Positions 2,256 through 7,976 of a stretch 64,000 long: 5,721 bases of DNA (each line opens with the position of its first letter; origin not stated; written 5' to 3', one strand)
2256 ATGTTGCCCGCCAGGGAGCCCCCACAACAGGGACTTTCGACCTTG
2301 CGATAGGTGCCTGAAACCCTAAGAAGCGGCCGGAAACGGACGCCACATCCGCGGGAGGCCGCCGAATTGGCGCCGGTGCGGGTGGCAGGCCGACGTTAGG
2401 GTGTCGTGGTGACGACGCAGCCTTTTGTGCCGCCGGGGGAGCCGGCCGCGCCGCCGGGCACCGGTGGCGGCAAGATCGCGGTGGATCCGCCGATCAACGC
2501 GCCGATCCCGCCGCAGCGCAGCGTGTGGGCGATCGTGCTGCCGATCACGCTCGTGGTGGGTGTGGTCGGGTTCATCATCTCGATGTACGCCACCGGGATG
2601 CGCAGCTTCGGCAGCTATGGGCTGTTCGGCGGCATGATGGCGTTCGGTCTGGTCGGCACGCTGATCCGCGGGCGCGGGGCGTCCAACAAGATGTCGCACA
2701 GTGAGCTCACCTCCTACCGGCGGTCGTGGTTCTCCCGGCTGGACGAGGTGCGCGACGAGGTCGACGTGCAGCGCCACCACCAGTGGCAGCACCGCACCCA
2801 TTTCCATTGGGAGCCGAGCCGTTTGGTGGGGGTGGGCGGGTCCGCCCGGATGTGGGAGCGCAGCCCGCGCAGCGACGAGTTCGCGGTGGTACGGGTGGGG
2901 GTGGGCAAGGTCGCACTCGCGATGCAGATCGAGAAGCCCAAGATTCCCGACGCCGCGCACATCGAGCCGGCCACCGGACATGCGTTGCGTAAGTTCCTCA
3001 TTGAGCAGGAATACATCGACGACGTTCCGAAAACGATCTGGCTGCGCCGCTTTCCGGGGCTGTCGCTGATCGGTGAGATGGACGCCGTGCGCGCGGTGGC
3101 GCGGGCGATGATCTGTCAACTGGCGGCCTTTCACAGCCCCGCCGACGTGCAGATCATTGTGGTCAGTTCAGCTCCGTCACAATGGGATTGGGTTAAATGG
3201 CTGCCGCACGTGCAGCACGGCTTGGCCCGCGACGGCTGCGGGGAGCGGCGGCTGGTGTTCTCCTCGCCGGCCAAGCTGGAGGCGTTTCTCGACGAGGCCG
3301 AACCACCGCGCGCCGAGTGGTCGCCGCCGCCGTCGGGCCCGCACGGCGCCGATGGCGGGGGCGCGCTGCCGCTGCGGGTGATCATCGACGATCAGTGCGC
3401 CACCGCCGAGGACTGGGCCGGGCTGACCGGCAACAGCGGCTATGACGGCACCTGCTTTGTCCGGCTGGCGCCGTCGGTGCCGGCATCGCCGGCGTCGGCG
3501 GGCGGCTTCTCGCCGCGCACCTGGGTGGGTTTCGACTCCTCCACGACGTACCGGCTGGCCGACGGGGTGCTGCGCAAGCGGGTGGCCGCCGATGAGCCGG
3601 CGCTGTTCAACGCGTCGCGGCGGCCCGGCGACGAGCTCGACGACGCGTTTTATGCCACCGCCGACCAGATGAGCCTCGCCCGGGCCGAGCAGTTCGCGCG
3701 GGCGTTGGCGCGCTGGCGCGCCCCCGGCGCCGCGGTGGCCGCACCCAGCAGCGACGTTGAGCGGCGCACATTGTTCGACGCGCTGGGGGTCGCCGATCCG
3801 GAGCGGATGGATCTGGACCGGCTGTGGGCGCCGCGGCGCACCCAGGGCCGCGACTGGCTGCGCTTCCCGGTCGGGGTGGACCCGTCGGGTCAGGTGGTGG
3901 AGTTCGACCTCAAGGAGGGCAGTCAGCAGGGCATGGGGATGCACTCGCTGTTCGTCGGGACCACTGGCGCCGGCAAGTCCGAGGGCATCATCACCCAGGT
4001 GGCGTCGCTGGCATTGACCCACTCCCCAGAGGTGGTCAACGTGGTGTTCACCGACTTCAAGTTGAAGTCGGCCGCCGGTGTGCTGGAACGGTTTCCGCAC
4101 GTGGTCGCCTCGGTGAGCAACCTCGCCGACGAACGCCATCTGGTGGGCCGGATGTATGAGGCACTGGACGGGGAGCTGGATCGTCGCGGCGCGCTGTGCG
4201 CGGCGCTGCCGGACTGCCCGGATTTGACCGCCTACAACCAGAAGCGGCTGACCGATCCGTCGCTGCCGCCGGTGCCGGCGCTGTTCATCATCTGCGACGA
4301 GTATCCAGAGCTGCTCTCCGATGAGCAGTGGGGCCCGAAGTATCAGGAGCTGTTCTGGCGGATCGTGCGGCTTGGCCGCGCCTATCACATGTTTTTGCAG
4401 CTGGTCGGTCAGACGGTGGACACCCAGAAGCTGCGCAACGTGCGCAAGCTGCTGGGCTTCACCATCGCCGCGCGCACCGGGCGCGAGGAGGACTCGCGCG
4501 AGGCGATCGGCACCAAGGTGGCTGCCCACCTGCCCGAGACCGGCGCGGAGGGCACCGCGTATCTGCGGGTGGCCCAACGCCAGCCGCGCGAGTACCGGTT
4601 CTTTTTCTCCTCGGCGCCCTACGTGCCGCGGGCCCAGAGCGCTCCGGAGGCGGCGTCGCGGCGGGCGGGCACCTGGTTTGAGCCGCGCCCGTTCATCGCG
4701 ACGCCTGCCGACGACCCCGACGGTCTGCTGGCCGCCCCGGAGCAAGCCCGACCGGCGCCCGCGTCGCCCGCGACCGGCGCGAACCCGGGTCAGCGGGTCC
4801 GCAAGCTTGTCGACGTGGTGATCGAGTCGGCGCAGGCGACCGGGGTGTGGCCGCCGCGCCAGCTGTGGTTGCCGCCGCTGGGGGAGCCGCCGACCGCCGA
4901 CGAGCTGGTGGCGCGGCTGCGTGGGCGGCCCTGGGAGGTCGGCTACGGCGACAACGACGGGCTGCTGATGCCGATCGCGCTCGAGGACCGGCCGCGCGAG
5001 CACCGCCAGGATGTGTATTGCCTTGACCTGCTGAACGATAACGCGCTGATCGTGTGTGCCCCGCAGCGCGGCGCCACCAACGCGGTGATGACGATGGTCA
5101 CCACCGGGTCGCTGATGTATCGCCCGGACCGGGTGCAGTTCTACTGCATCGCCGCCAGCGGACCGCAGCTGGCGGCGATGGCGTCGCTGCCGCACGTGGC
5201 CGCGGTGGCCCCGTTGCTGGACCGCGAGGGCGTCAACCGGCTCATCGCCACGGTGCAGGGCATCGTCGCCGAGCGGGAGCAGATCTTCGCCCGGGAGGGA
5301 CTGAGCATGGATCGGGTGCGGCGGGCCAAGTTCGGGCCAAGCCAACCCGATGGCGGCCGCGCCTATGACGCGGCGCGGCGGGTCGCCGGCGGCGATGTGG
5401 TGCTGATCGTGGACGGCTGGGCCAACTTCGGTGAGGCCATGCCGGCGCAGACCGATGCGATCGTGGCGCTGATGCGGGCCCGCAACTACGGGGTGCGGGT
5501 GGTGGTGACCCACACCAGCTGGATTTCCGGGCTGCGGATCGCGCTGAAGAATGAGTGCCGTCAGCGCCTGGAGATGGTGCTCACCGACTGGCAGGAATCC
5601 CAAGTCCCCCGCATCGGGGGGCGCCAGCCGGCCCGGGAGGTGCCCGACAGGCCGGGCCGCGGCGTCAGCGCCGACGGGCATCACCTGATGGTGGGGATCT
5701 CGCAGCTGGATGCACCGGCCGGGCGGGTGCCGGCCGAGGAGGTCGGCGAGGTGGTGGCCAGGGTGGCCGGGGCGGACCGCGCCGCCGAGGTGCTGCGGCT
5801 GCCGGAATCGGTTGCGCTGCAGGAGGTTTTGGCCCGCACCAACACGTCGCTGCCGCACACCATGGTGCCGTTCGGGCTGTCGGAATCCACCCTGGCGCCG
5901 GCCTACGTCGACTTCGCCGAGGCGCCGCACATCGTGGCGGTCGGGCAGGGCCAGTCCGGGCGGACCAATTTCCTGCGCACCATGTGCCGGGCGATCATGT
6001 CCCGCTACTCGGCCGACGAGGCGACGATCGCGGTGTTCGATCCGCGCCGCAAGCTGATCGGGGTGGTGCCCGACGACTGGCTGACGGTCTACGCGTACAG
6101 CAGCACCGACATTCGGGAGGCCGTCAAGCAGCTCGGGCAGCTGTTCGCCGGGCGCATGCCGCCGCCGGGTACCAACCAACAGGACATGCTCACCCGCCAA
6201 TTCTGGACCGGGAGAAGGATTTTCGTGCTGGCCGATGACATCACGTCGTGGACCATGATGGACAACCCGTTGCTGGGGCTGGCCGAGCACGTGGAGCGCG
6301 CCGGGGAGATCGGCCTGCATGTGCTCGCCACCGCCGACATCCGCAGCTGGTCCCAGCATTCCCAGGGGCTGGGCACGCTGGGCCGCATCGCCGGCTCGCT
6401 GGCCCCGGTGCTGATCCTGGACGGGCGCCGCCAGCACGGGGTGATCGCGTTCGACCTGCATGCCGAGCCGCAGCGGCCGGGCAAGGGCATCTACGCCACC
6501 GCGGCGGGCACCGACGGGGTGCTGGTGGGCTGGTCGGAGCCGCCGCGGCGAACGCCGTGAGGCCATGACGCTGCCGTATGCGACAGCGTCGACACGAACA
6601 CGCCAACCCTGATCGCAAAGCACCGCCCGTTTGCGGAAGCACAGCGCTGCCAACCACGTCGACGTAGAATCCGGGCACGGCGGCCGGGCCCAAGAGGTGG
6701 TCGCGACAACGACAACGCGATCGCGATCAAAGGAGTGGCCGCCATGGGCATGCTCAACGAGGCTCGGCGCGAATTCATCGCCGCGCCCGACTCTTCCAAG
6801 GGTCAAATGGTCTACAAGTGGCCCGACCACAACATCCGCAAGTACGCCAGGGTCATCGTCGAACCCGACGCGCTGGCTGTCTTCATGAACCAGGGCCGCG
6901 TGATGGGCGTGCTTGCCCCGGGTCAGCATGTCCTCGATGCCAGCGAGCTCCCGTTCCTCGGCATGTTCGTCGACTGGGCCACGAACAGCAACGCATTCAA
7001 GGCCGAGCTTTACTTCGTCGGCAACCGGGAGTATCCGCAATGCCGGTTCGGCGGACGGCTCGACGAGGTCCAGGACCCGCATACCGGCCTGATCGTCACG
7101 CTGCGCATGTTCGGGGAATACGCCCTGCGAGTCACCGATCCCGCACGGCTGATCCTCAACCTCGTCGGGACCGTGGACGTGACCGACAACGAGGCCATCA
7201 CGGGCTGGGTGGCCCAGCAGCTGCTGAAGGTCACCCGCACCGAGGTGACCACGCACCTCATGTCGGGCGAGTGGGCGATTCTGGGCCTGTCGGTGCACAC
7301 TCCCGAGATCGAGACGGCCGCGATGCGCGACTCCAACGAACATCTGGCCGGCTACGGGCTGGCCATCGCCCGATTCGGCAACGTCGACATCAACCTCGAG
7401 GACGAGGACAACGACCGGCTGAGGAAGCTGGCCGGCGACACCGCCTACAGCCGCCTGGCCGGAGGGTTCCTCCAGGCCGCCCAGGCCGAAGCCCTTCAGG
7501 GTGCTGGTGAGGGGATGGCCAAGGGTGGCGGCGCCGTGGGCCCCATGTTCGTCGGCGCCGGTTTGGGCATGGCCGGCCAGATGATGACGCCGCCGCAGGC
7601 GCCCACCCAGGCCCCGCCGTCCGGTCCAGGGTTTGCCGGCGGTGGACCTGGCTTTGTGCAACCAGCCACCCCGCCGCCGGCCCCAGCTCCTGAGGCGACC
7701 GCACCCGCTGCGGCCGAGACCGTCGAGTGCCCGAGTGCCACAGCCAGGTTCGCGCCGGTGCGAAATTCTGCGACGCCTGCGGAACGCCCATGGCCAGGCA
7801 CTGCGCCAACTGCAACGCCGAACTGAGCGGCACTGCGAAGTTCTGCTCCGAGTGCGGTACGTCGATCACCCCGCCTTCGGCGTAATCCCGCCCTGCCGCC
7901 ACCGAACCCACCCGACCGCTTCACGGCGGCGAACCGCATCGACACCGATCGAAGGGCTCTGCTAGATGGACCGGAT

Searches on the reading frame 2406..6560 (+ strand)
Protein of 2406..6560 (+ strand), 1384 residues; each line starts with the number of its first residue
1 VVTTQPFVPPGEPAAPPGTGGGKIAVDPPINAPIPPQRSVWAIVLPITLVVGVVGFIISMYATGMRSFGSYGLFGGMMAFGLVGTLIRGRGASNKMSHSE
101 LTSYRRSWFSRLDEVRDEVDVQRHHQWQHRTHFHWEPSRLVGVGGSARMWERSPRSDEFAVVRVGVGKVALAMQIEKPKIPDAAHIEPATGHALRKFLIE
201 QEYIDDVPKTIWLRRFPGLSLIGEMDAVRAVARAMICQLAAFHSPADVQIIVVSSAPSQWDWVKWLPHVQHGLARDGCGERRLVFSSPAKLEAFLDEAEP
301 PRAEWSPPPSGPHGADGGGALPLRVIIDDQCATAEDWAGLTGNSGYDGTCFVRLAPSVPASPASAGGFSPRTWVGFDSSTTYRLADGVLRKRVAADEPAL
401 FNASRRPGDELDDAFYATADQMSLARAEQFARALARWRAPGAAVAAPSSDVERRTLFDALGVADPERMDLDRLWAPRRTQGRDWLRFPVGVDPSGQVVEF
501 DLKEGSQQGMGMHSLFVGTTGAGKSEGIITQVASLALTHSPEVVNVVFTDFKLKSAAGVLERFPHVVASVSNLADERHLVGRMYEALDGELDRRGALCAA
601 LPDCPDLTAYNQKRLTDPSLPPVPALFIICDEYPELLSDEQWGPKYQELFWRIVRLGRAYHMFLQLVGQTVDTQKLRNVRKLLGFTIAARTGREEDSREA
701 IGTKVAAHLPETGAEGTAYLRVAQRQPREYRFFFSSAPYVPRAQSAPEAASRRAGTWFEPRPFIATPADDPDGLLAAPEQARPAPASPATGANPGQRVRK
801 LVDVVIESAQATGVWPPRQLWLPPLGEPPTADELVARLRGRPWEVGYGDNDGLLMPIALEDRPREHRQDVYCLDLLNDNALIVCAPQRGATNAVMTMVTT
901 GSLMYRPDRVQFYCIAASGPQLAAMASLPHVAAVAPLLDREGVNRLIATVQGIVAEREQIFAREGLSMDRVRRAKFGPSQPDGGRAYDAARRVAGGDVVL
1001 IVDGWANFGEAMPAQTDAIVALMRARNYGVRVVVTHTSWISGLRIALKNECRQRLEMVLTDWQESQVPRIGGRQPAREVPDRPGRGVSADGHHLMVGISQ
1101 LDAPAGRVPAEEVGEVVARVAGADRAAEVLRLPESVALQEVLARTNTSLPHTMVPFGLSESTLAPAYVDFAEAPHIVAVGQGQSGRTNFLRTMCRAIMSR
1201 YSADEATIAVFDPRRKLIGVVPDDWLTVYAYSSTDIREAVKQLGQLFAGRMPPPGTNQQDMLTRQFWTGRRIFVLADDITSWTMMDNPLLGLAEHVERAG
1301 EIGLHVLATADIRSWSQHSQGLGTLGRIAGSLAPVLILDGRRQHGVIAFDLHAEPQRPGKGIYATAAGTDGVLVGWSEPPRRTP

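Call 70: search_protein_families(library=pfam, proteins=[window:2406-6560:+], max_evalue=0.001)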
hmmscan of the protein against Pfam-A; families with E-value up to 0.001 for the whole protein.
window:2406-6560:+ (1384 aa): 1 family
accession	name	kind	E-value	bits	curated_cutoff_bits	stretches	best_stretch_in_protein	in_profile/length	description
PF01580.24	FtsK_SpoIIIE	-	3.3e-52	177.6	24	3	834-1096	2-214/221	FtsK/SpoIIIE family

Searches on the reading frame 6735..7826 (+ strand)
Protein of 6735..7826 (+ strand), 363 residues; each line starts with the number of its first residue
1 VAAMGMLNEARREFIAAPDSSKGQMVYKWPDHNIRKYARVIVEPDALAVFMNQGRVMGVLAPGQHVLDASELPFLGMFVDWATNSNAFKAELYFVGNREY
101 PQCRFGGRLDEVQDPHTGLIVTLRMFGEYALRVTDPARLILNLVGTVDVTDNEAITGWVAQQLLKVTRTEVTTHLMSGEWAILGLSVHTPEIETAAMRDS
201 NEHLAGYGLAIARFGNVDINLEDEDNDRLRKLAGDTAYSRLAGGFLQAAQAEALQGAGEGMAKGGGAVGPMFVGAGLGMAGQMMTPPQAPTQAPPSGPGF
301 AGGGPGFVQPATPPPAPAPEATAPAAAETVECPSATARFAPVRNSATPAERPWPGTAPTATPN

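Call 70: search_protein_families(library=pfam, proteins=[window:6735-7826:+], max_evalue=0.001)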
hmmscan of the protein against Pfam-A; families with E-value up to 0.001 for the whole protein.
window:6735-7826:+ (363 aa): 1 family
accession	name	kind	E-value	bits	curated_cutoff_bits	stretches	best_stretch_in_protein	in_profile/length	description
PF13421.11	Band_7_1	-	1.6e-27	97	24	1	27-231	2-205/211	SPFH domain-Band 7 family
